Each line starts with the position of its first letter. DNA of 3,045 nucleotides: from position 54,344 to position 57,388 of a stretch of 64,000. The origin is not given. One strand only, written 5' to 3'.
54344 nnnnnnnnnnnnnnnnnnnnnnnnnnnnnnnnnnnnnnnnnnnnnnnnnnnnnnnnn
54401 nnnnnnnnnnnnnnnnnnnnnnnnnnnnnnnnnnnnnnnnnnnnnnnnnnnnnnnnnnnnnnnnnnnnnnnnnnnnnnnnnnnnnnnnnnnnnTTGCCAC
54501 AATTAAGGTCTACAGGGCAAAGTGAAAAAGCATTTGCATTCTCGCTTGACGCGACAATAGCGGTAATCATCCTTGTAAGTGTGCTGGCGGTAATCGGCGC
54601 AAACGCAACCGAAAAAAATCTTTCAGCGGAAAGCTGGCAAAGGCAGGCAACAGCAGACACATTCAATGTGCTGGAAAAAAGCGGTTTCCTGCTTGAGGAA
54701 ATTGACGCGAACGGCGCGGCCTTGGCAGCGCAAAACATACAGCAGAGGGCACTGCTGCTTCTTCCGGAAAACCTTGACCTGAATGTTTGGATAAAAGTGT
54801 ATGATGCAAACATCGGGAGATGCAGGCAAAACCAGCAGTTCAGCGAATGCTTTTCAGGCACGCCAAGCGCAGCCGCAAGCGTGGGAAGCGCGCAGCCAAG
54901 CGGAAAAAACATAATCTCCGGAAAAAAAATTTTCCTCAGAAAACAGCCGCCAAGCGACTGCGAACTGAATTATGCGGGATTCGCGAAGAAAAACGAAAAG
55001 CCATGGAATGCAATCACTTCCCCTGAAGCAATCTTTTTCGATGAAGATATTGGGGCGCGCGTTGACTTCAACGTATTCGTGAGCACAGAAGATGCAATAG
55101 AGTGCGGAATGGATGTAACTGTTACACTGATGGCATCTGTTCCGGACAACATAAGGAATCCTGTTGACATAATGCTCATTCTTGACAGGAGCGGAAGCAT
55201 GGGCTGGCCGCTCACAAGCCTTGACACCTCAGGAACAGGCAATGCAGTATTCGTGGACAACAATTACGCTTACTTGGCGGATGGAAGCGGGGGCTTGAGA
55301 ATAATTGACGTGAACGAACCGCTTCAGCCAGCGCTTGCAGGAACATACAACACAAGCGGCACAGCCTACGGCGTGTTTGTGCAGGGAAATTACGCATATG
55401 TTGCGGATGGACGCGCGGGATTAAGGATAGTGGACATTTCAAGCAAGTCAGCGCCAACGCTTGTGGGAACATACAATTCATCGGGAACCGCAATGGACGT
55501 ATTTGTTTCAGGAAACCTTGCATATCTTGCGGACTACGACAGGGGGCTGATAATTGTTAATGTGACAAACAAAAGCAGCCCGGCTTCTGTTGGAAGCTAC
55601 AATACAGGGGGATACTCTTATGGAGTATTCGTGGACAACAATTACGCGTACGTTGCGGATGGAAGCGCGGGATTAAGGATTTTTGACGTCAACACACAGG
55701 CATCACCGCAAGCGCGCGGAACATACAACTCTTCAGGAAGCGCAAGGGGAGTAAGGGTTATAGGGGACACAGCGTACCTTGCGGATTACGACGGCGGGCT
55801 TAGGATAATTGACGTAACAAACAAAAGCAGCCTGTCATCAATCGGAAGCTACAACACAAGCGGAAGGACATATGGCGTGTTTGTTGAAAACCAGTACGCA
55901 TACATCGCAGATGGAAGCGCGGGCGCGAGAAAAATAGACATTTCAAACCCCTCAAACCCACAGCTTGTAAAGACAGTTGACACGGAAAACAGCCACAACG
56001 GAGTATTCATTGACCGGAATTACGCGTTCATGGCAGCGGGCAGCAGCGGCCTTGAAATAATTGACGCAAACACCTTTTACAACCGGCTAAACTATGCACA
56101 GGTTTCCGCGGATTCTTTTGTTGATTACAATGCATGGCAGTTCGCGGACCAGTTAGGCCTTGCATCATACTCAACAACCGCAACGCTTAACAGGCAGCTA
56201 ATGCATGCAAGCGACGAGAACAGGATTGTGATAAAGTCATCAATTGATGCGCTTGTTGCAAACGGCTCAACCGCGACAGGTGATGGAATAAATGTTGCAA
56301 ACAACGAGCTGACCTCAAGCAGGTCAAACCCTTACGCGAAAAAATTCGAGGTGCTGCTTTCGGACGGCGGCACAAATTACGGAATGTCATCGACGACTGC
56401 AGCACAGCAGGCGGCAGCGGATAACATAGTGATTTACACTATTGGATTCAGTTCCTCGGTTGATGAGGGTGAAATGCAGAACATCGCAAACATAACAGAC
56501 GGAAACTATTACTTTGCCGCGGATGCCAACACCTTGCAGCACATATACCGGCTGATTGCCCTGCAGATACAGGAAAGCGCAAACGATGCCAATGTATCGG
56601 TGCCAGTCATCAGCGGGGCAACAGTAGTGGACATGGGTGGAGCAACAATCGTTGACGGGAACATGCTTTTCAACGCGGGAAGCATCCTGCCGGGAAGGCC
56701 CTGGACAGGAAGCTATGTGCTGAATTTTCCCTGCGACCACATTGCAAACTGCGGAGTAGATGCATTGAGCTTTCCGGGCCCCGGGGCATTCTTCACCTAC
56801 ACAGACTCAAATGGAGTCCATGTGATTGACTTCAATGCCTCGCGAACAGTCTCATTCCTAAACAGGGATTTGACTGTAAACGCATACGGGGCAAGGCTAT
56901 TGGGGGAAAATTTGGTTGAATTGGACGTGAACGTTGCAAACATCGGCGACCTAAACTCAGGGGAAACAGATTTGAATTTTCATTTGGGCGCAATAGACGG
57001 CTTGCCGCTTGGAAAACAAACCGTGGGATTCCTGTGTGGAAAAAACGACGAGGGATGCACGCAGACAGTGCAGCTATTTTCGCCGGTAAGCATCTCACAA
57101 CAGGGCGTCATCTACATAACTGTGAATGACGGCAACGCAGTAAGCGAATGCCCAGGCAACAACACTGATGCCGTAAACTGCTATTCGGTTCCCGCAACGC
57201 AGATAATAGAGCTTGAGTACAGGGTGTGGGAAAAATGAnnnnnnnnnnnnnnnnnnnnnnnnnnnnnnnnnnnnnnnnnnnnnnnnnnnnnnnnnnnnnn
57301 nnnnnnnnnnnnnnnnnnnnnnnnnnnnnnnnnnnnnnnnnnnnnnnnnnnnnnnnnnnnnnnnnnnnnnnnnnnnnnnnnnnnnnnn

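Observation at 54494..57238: Pilin-like 914-aa protein whose vWA domain is split by a seven-repeat LVIVD beta-propeller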

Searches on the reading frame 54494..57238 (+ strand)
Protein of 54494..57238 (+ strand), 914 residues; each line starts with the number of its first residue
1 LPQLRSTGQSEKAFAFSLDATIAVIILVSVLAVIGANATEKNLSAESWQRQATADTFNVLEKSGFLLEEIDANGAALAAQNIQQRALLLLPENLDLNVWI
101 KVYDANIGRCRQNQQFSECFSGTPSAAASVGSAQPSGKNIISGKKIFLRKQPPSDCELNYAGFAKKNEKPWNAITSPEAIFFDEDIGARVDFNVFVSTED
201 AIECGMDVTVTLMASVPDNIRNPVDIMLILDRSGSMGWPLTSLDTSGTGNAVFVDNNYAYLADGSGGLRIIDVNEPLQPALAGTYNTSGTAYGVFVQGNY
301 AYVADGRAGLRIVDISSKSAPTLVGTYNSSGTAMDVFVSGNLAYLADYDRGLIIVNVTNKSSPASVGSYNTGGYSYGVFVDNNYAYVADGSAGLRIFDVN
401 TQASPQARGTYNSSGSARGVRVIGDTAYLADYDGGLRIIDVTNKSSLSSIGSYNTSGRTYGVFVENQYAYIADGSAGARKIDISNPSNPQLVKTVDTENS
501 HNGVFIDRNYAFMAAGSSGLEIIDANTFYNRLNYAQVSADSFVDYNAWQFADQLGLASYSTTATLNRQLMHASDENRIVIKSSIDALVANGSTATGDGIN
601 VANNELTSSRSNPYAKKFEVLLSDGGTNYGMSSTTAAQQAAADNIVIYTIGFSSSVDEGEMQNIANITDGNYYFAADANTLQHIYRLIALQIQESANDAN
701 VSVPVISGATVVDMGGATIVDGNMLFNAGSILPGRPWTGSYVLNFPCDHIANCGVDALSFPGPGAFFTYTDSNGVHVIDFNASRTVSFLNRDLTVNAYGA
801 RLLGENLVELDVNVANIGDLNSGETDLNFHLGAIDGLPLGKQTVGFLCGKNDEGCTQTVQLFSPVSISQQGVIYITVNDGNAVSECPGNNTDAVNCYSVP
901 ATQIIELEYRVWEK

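Call 3: search_protein_families(library=pfam, proteins=[window:54494-57238:+], max_evalue=0.01)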
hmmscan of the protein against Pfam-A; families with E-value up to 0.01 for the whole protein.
window:54494-57238:+ (914 aa): 5 families
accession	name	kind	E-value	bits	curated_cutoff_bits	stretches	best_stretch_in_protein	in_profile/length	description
PF08309.17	LVIVD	-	3.1e-62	206.1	20.2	6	289-328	2-41/42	LVIVD repeat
PF00092.34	VWA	-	4.5e-17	63.3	23.8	1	551-685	37-172/174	von Willebrand factor type A domain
PF09826.15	Beta_propel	-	2.2e-05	24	22.4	1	297-430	20-128/495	Beta propeller domain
PF13519.12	VWA_2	-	0.00013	23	27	0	529-625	18-106/107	von Willebrand factor type A domain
PF13768.12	VWA_3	-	0.0011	19.5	27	1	556-674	39-155/155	von Willebrand factor type A domain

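Call 4: search_protein_families(library=ncbifam, proteins=[window:54494-57238:+], max_evalue=0.01)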
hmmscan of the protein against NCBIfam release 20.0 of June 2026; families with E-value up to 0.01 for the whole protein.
window:54494-57238:+ (914 aa): 3 families
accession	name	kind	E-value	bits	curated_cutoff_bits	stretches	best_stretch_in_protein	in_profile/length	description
TIGR04312.1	choice_anch_B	subfamily_domain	1.3e-17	64.2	100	3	393-456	260-327/364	choice-of-anchor B family protein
NF010238.0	PRK13685.1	subfamily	1.4e-12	47.4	432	1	530-712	117-318/335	hypothetical protein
NF047508.1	VWA_BatA_Lepto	exception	2.3e-09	36.7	380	1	544-688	122-269/315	VWA domain-containing protein BatA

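Call 5: find_homologous_proteins(query=window:54494-57238:+, max_evalue=0.00001)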
Query window:54494-57238:+ (914 aa): 3901 proteins with E <= 0.00001 among 8000 candidates; the best 120 are listed.
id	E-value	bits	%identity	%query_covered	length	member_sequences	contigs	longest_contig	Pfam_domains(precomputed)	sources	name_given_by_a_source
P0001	0.0e+0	2031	100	100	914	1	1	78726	PF00092.35,PF08309.18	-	-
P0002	4.6e-235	801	41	40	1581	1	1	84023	PF07495.20,PF22352.3,PF00801.27,PF17963.8,PF17892.8,PF19076.7,PF18758.8,PF09826.16,PF08309.18,PF00630.26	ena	-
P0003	2.9e-211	722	41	99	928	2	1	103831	PF13768.13,PF00092.35,PF13519.13,PF08309.18,PF21544.4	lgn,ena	-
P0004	1.5e-207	710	41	99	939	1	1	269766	PF13768.13,PF00092.35,PF13519.13,PF09826.16,PF08309.18,PF21544.4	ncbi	ncbi:MAG: VWA domain-containing protein [Candidatus Diapherotrites archaeon]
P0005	4.7e-207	708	43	99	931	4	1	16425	PF13768.13,PF00092.35,PF13519.13,PF08309.18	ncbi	-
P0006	2.9e-206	706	41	99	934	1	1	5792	PF00092.35,PF13519.13,PF08309.18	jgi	-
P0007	6.7e-206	705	42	57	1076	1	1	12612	PF00092.35,PF13519.13,PF09826.16,PF08309.18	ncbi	-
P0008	7.4e-205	701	44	57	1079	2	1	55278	PF00092.35,PF13519.13,PF08309.18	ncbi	-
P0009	8.2e-204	698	42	95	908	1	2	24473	PF00092.35,PF13519.13,PF08309.18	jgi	-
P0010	1.5e-201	690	52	31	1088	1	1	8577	PF25059.2,PF23376.2,PF16893.12,PF24489.2,PF04509.18,PF08309.18,PF00041.28,PF16656.12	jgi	-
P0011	4.6e-196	672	38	32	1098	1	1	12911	PF09826.16,PF08309.18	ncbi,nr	ncbi:hypothetical protein QUF80_18105 [Desulfococcaceae bacterium HSG8]|nr:hypothetical protein [Des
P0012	2.7e-193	663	38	95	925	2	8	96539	PF13768.13,PF00092.35,PF13519.13,PF09826.16,PF08309.18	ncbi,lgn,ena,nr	ncbi:MAG TPA: VWA domain-containing protein [archaeon]|nr:VWA domain-containing protein [archaeon]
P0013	1.9e-192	660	46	31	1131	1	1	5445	PF08309.18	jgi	-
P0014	2.9e-192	659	42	94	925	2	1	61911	PF00092.35,PF13519.13,PF08309.18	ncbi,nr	ncbi:MAG: VWA domain-containing protein [Candidatus Diapherotrites archaeon]|nr:VWA domain-containin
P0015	6.8e-192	658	42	99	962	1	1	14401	PF00092.35,PF13519.13,PF08309.18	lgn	-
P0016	2.1e-190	653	41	98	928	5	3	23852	PF00092.35,PF13519.13,PF08309.18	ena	-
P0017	1.7e-189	650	45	30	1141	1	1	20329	PF18204.7,PF08309.18,PF00041.28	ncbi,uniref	ncbi:PGF-pre-PGF domain-containing protein [Methanomethylovorans sp.]|uniref:PGF-pre-PGF domain-cont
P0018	6.5e-189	648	45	30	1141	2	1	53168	PF18204.7,PF08309.18,PF00041.28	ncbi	-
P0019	3.8e-188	646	40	100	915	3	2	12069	PF13768.13,PF00092.35,PF13519.13,PF08309.18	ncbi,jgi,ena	-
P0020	2.0e-187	643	40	100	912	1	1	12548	PF00092.35,PF13519.13,PF08309.18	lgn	-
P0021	7.0e-187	642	51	31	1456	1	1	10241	PF22073.3,PF15780.12,PF07610.18,PF20323.4,PF03160.21,PF04509.18,PF09826.16,PF08309.18,PF12371.15,PF22544.3,PF18884.6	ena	-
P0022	7.2e-186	638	42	99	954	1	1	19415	PF00092.35,PF13519.13,PF08309.18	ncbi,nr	ncbi:LVIVD repeat protein [uncultured archaeon]|nr:LVIVD repeat protein [uncultured archaeon]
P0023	7.3e-186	638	41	99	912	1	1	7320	PF00092.35,PF13519.13,PF08309.18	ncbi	-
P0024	8.4e-186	638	39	31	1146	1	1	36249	PF01650.24,PF09826.16,PF08309.18,PF20090.5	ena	-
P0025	4.0e-185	636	39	31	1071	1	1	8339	PF13860.13,PF09826.16,PF08309.18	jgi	jgi:hypothetical protein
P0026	1.1e-184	634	36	34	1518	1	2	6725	PF16819.12,PF08309.18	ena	-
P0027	2.7e-184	633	37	100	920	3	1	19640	PF13768.13,PF00092.35,PF13519.13,PF08309.18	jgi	-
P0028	3.7e-183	629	51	31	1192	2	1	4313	PF25059.2,PF16893.12,PF24489.2,PF04509.18,PF08309.18,PF00041.28,PF16656.12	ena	-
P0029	3.0e-182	626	47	31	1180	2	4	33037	PF19190.7,PF22494.4,PF18998.7,PF09826.16,PF08309.18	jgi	jgi:hypothetical protein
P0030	6.7e-181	622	47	32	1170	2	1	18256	PF09826.16,PF08309.18,PF19077.7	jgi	jgi:hypothetical protein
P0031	3.0e-179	616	39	100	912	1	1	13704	PF13768.13,PF00092.35,PF13519.13,PF08309.18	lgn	-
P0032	1.7e-178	614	45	31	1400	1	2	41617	PF24155.3,PF09826.16,PF08309.18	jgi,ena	-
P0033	1.2e-177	611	44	30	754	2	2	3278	PF18962.8,PF08309.18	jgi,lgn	jgi:hypothetical protein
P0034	5.5e-177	609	39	35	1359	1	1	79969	PF24327.3,PF11141.14,PF09826.16,PF08309.18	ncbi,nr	ncbi:MAG: hypothetical protein KBC96_07715 [Armatimonadetes bacterium]|nr:hypothetical protein [Arma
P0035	2.2e-175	604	43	33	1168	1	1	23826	PF18962.8,PF25788.3,PF28308.1,PF08309.18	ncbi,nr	ncbi:MAG: T9SS type A sorting domain-containing protein [bacterium]|nr:T9SS type A sorting domain-co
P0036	4.5e-173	596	35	34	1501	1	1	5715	PF22494.4,PF07679.23,PF13895.13,PF05694.18,PF13927.13,PF09826.16,PF08309.18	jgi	jgi:hypothetical protein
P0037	1.4e-170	588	41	63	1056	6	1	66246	PF00092.35,PF13519.13,PF08309.18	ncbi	-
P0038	4.4e-170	586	45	32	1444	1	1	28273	PF09826.16,PF08309.18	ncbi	-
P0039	8.4e-170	585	35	29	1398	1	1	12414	PF16819.12,PF08309.18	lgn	-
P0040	5.4e-169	582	43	31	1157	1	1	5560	PF22352.3,PF09826.16,PF08309.18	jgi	jgi:hypothetical protein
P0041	7.7e-169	582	45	31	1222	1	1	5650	PF00801.27,PF09826.16,PF08309.18,PF18911.7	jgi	-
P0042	2.2e-168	580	46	31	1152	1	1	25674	PF08309.18,PF00041.28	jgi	-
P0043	4.9e-168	579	48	31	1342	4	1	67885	PF05694.18,PF00028.24,PF09826.16,PF05345.19,PF08309.18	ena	-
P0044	5.5e-167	576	45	30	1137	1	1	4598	PF19190.7,PF09826.16,PF08309.18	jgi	-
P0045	7.1e-166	572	40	62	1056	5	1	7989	PF00092.35,PF13519.13,PF08309.18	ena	-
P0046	9.8e-166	572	48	29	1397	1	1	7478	PF02089.22,PF13715.13,PF20323.4,PF05057.21,PF01674.25,PF13620.13,PF08309.18,PF07819.20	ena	-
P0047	2.3e-164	567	40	63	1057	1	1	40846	PF00092.35,PF13519.13,PF08309.18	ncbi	-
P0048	2.5e-164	567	51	31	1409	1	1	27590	PF25059.2,PF24155.3,PF23376.2,PF16893.12,PF24489.2,PF08309.18,PF00041.28,PF10179.16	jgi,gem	-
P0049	2.7e-164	567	38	63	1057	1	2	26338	PF13768.13,PF00092.35,PF13519.13,PF08309.18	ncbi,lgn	-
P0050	3.3e-164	567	41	31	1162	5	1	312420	PF09826.16,PF08309.18,PF00041.28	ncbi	-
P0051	2.2e-163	564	40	26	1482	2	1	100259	PF22073.3,PF15780.12,PF07610.18,PF18962.8,PF16819.12,PF22067.3,PF09826.16,PF08309.18,PF12371.15,PF21544.4,PF22544.3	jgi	-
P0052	2.3e-163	564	51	31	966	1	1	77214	PF00028.24,PF09826.16,PF08309.18,PF14252.12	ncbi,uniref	ncbi:DUF4347 domain-containing protein, partial [Dolichospermum planctonicum]|uniref:DUF4347 domain-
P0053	3.7e-163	563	44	31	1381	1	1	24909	PF13860.13,PF08309.18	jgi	jgi:hypothetical protein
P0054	5.3e-163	563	45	32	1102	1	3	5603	PF13860.13,PF09826.16,PF08309.18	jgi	jgi:hypothetical protein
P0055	9.5e-163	562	46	31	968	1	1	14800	PF24327.3,PF08309.18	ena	-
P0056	1.8e-162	561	45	31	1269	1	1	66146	PF08309.18,PF19077.7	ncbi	ncbi:MAG: hypothetical protein RTU09_06380 [Candidatus Thorarchaeota archaeon]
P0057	2.0e-162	561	39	62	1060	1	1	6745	PF13768.13,PF00092.35,PF13519.13,PF08309.18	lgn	-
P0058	2.5e-162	560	50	32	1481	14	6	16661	PF04151.22,PF23193.2,PF13620.13,PF09826.16,PF08309.18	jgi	jgi:hypothetical protein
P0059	2.6e-162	560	36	31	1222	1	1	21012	PF16819.12,PF09826.16,PF08309.18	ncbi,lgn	-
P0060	8.8e-162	559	43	31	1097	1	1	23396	PF13860.13,PF09826.16,PF08309.18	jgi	jgi:hypothetical protein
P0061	1.5e-161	558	39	31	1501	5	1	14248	PF24517.3,PF09826.16,PF06848.18,PF08309.18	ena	-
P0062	1.8e-161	558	37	30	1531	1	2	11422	PF22073.3,PF15780.12,PF07610.18,PF18962.8,PF09826.16,PF08309.18,PF12371.15,PF22544.3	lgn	-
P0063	2.9e-161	557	41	30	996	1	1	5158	PF18962.8,PF09826.16,PF08309.18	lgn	-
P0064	4.1e-161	556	40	63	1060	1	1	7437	PF00092.35,PF13519.13,PF08309.18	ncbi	-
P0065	5.3e-161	556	47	31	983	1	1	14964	PF00028.24,PF09826.16,PF08309.18,PF21544.4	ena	-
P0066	1.1e-160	555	44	31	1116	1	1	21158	PF09826.16,PF08309.18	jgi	jgi:hypothetical protein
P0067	2.4e-160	554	48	31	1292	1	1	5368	PF07679.23,PF13895.13,PF07686.24,PF13927.13,PF00047.32,PF03781.23,PF09826.16,PF08309.18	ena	-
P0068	1.4e-159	551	37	64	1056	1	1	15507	PF13768.13,PF00092.35,PF13519.13,PF08309.18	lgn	-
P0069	1.4e-159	551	41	30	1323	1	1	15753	PF16371.13,PF17802.8,PF23193.2,PF00775.28,PF13620.13,PF08309.18,PF17210.10,PF13715.13,PF25020.2,PF22902.3,PF02369.23,PF20598.5,PF15976.12,PF09430.17,PF22904.4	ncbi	ncbi:MAG: carboxypeptidase regulatory-like domain-containing protein, partial [Chloroflexota bacteri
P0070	1.6e-159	551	41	31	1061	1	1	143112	PF13860.13,PF09826.16,PF08309.18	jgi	jgi:hypothetical protein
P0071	4.6e-159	550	40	62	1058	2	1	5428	PF00092.35,PF13519.13,PF09826.16,PF08309.18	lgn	-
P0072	1.1e-158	548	37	99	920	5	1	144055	PF00092.35,PF13519.13,PF08309.18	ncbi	ncbi:MAG: VWA domain-containing protein [Candidatus Diapherotrites archaeon]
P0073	1.7e-158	548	41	31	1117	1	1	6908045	PF01650.24,PF09826.16,PF08309.18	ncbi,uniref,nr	ncbi:Putative surface protein [Desulfonema limicola]|uniref:Surface protein n=1 Tax=Desulfonema limi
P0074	2.5e-158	547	46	31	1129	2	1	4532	PF09826.16,PF08309.18,PF19077.7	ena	-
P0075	7.4e-158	546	43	31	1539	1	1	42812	PF24327.3,PF13287.13,PF13290.14,PF08309.18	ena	-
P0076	1.4e-156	541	49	30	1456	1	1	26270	PF00028.24,PF09826.16,PF08309.18,PF14252.12,PF00353.26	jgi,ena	jgi:hypothetical protein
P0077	1.9e-156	541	39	62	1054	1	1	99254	PF00092.35,PF13519.13,PF08309.18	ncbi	ncbi:MAG: VWA domain-containing protein [Candidatus Diapherotrites archaeon]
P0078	2.3e-156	541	41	31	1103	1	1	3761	PF05694.18,PF13860.13,PF09826.16,PF08309.18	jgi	-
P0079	3.3e-156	540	41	33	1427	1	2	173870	PF05694.18,PF01650.24,PF13620.13,PF09826.16,PF08309.18,PF18185.8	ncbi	ncbi:C13 family peptidase [Thermodesulfobacteriota bacterium]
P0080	4.9e-156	540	32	73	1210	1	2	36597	PF00092.35,PF13519.13,PF08309.18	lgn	-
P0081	7.7e-156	539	45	31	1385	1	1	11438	PF18962.8,PF21471.4,PF08309.18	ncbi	-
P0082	1.1e-155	538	45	32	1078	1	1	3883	PF13860.13,PF08309.18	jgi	jgi:hypothetical protein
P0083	1.7e-155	538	44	31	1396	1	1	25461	PF00028.24,PF09826.16,PF08309.18,PF14252.12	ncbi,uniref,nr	ncbi:DUF4347 domain-containing protein [Dolichospermum flos-aquae]|uniref:DUF4347 domain-containing 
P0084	3.9e-155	537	39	63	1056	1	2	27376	PF00092.35,PF13519.13,PF08309.18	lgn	-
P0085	6.9e-155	536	46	31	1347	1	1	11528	PF13360.14,PF00404.25,PF11790.15,PF09826.16,PF08309.18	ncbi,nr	ncbi:MAG: choice-of-anchor U domain-containing protein [Euryarchaeota archaeon]|nr:choice-of-anchor 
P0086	9.7e-155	535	42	31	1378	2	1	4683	PF01650.24,PF13620.13,PF09826.16,PF08309.18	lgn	-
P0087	2.0e-154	534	40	31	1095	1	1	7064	PF22494.4,PF13860.13,PF09826.16,PF08309.18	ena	-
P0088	3.5e-154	533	48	31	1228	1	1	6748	PF13448.12,PF09826.16,PF08309.18,PF14252.12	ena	-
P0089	6.3e-154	533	46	31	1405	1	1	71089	PF22352.3,PF09826.16,PF08309.18,PF19077.7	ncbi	-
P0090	1.1e-153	532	37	62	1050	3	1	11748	PF00092.35,PF13519.13,PF08309.18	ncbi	-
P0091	1.1e-153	532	39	31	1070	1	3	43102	PF13860.13,PF09826.16,PF08309.18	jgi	jgi:hypothetical protein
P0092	1.5e-153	531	35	100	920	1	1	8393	PF00092.35,PF13519.13,PF08309.18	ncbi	-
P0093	1.9e-153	531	39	31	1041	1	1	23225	PF13860.13,PF09826.16,PF08309.18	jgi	jgi:hypothetical protein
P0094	4.1e-153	530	39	62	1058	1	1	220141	PF00092.35,PF13519.13,PF08309.18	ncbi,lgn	-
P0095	9.8e-153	529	40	30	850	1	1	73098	PF22494.4,PF05694.18,PF09826.16,PF08309.18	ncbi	-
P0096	2.6e-152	527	42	31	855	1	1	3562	PF18962.8,PF08309.18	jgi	jgi:hypothetical protein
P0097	3.3e-152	527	51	31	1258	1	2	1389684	PF24848.3,PF18962.8,PF25788.3,PF09826.16,PF08309.18,PF19077.7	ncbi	ncbi:MAG: T9SS type A sorting domain-containing protein [candidate division WOR-3 bacterium]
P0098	1.0e-151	525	38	31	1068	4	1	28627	PF05694.18,PF13860.13,PF09826.16,PF08309.18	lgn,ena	-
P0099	1.7e-151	525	39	61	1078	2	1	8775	PF00092.35,PF08309.18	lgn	-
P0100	2.8e-151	524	37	31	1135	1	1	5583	PF01650.24,PF08309.18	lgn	-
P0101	4.0e-151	523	31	56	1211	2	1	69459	PF00092.35,PF13519.13,PF08309.18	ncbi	-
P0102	4.6e-151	523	38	62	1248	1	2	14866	PF00092.35,PF08309.18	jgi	jgi:hypothetical protein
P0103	5.5e-151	523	36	62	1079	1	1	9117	PF00092.35,PF08309.18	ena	-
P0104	8.6e-151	522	43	31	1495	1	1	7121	PF09826.16,PF05345.19,PF08309.18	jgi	jgi:hypothetical protein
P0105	8.7e-151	522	48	31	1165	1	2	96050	PF09826.16,PF08309.18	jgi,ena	-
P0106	1.0e-150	522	43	31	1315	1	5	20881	PF01650.24,PF09826.16,PF08309.18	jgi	jgi:hypothetical protein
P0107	4.7e-150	520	42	31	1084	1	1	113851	PF13860.13,PF09826.16,PF08309.18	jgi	jgi:hypothetical protein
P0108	5.2e-150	520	38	62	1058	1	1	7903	PF00092.35,PF13519.13,PF08309.18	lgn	-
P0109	7.2e-150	519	38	62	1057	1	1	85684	PF00092.35,PF13519.13,PF08309.18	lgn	-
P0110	1.9e-149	518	46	31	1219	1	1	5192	PF16640.12,PF09826.16,PF08309.18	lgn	-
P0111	1.2e-148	515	49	31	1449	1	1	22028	PF00028.24,PF09826.16,PF08309.18,PF14252.12,PF00353.26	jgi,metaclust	metaclust:\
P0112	2.0e-148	514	47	32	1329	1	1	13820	PF05345.19,PF08309.18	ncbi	-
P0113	2.9e-148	514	40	31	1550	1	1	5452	PF07495.20,PF22352.3,PF00801.27,PF09826.16,PF08309.18,PF21544.4,PF18911.7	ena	-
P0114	6.0e-148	513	38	62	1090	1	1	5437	PF13768.13,PF13313.12,PF00092.35,PF13519.13,PF08309.18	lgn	-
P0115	8.0e-148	512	49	31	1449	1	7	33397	PF00028.24,PF09826.16,PF08309.18,PF14252.12,PF00353.26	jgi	jgi:hypothetical protein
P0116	1.7e-147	511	46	33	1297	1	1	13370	PF00404.25,PF11790.15,PF09826.16,PF08309.18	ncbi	-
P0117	1.8e-147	511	35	38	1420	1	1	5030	PF09826.16,PF08309.18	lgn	-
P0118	2.9e-147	511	39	31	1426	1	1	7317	PF22352.3,PF13750.13,PF08309.18,PF19077.7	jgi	jgi:hypothetical protein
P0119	3.2e-147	510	43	31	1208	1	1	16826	PF07610.18,PF22067.3,PF24507.2,PF08309.18,PF22544.3,PF22073.3,PF15780.12,PF05694.18,PF24798.3,PF18962.8,PF09826.16,PF12371.15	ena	-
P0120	5.3e-147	510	42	31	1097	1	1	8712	PF22494.4,PF13860.13,PF09826.16,PF08309.18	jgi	jgi:hypothetical protein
